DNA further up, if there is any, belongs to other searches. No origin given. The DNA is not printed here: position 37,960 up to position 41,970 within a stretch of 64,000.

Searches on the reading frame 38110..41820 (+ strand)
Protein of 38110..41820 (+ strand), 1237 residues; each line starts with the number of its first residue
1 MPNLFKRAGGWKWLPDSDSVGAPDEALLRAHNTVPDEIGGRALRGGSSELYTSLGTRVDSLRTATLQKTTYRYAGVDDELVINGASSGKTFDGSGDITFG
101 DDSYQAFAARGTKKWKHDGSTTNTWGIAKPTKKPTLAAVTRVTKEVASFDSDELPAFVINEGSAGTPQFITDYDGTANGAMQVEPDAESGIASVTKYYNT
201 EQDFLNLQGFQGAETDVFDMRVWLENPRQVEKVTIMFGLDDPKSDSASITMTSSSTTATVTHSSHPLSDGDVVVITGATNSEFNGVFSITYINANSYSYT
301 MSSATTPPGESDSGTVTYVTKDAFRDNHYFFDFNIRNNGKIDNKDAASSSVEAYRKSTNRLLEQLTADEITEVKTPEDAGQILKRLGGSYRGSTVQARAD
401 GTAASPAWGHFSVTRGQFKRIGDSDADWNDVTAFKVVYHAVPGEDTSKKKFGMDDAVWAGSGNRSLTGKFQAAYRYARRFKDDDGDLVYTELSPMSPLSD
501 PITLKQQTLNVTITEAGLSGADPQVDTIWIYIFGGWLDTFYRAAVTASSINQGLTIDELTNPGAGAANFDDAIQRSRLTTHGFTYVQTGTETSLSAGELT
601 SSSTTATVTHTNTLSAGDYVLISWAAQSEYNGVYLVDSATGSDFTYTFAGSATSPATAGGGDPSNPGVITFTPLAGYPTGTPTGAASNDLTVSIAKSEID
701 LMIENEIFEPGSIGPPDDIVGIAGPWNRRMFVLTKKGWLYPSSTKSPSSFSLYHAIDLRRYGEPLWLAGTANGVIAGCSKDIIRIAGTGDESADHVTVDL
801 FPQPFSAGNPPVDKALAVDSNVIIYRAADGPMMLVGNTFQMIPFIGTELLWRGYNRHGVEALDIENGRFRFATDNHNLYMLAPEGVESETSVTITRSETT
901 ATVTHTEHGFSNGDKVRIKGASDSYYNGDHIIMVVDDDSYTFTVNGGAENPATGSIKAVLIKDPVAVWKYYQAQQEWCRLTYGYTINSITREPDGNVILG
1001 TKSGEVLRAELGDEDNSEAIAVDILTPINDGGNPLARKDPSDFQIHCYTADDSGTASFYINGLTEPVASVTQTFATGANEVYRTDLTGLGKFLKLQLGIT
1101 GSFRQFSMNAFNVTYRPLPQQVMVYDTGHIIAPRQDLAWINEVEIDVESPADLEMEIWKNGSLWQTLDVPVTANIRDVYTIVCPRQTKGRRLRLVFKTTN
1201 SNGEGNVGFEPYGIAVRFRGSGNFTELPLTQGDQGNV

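Call 14: search_protein_families(library=phrogs, proteins=[window:38110-41820:+], max_evalue=0.001)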
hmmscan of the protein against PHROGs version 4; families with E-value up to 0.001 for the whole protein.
window:38110-41820:+ (1237 aa): 2 families
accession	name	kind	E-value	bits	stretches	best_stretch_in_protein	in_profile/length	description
phrog_9998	-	unknown function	3.6e-21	76.9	2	885-959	37-113/401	-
phrog_584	-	tail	4.9e-08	34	0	246-298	20-73/218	major tail protein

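Call 40: search_protein_families(library=pfam, proteins=[window:38110-41820:+], max_evalue=0.01)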
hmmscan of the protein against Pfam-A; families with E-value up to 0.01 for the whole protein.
window:38110-41820:+ (1237 aa): 1 family
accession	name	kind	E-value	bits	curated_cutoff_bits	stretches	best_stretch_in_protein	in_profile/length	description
PF16190.11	E1_FCCH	-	0.0076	16.7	29.5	0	902-944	8-51/70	Ubiquitin-activating enzyme E1 FCCH domain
